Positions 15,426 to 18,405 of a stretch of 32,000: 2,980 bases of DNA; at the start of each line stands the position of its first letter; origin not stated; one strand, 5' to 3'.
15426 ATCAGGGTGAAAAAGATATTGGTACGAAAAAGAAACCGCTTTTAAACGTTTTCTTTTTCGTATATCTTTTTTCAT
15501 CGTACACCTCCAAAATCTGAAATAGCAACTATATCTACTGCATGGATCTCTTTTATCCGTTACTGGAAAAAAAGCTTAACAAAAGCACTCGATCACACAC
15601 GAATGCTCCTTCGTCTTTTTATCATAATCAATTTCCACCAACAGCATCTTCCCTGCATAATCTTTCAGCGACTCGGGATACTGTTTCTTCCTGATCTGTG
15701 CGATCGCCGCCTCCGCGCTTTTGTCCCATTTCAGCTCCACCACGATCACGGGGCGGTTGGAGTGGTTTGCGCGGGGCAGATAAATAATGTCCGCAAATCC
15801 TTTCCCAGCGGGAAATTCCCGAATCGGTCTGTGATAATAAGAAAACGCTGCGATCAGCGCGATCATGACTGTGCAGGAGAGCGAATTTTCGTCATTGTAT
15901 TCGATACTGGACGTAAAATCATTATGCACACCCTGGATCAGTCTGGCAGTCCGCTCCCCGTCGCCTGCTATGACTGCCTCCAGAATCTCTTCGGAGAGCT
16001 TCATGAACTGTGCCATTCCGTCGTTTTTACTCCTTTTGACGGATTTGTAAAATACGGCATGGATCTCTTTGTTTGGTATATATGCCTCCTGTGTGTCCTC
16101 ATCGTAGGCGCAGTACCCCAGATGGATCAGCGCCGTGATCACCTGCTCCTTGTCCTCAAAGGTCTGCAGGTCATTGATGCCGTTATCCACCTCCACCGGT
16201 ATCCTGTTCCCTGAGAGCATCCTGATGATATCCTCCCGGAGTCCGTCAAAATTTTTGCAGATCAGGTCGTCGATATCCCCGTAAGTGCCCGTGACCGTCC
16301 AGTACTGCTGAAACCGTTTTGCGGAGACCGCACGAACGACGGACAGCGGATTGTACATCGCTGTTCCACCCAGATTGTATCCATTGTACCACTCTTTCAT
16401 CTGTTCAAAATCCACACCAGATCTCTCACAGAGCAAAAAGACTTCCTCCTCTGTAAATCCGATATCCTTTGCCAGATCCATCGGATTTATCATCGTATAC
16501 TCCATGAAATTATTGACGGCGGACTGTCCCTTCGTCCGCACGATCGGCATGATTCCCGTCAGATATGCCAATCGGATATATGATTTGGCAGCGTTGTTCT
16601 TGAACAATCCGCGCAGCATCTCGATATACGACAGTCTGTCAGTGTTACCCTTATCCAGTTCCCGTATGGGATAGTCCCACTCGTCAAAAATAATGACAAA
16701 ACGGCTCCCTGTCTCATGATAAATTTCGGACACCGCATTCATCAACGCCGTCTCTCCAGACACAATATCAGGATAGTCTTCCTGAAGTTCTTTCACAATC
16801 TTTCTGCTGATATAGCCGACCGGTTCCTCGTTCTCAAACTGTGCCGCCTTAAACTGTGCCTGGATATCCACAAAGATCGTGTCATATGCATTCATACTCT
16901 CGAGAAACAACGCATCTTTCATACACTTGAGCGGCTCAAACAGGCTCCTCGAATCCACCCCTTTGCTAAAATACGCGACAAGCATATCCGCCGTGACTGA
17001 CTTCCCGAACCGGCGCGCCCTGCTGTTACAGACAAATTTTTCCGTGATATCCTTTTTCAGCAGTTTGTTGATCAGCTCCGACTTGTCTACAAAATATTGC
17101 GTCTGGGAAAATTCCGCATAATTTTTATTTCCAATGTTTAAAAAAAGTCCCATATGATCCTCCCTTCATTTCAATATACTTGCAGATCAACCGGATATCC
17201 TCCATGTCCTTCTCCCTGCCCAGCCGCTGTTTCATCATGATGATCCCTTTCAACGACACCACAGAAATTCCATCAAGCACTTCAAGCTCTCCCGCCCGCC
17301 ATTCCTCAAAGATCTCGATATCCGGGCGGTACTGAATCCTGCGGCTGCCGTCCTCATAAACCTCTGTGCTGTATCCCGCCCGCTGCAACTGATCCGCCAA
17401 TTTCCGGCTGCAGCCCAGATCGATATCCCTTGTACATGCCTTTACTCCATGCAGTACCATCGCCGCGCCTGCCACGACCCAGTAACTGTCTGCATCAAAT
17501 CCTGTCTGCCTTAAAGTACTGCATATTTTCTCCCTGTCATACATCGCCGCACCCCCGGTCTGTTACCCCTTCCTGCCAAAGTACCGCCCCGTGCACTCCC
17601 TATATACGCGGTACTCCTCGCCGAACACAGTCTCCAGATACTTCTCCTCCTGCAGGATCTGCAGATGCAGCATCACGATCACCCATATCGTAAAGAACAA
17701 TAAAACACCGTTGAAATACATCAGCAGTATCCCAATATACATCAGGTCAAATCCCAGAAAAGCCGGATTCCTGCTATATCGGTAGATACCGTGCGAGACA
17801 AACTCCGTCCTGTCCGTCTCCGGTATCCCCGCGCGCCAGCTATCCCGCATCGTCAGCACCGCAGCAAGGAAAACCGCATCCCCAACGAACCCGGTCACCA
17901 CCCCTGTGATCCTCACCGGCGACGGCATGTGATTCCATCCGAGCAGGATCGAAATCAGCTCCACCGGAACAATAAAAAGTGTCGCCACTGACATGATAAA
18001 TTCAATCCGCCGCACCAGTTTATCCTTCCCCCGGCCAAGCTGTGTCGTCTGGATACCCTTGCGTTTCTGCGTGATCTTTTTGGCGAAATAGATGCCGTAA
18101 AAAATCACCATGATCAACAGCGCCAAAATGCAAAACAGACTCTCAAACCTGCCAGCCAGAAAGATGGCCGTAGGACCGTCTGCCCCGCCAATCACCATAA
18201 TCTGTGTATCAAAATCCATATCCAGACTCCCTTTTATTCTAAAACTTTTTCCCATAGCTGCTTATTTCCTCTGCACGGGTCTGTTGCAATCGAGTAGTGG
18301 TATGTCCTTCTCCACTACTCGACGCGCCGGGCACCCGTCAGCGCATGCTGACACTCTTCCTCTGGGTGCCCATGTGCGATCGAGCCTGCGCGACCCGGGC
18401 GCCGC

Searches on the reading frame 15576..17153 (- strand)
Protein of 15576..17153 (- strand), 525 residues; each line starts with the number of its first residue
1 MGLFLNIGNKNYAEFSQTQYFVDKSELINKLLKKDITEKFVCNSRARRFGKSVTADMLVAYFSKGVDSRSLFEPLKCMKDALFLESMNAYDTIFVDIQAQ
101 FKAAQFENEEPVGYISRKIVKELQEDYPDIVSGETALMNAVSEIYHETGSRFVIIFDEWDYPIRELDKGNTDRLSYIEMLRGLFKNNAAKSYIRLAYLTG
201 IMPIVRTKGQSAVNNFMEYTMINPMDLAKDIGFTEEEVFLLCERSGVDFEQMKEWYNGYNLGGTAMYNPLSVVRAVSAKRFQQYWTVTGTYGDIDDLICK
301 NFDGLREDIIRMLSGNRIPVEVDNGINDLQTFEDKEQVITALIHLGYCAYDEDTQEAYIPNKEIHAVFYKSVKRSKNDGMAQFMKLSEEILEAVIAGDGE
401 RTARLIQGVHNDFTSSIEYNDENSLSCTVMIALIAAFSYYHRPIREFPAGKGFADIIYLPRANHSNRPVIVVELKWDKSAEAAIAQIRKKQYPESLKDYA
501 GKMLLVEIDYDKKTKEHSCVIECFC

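Call 64: search_protein_families(library=pfam, proteins=[window:15576-17153:-], max_evalue=0.001)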
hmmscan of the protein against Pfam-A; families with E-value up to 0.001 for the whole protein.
window:15576-17153:- (525 aa): 2 families
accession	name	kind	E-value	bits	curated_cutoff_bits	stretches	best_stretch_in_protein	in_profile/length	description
PF09820.16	AAA-ATPase_like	-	7.4e-25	88.4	26.1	1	7-206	2-197/201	Predicted AAA-ATPase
PF08011.17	PDDEXK_9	-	1.9e-05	25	25.5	1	429-514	9-99/105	PD-(D/E)XK nuclease superfamily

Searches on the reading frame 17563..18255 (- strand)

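Call 64: search_protein_families(library=pfam, proteins=[window:17563-18255:-], max_evalue=0.001)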
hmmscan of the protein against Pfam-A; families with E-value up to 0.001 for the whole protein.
window:17563-18255:- (230 aa): 4 families
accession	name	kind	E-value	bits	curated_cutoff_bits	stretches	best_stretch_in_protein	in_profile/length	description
PF04191.18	PEMT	-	7.5e-10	39.6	25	1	149-213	39-104/105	Phospholipid methyltransferase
PF04140.19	ICMT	-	1e-08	35.9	24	1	124-208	7-94/95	Isoprenylcysteine carboxyl methyltransferase (ICMT) family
PF06966.17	DUF1295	-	0.00017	21.6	20.4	1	103-219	116-232/235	Protein of unknown function (DUF1295)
PF03977.18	OAD_beta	-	0.00017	21.2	31.6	1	17-97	113-200/349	Na+-transporting oxaloacetate decarboxylase beta subunit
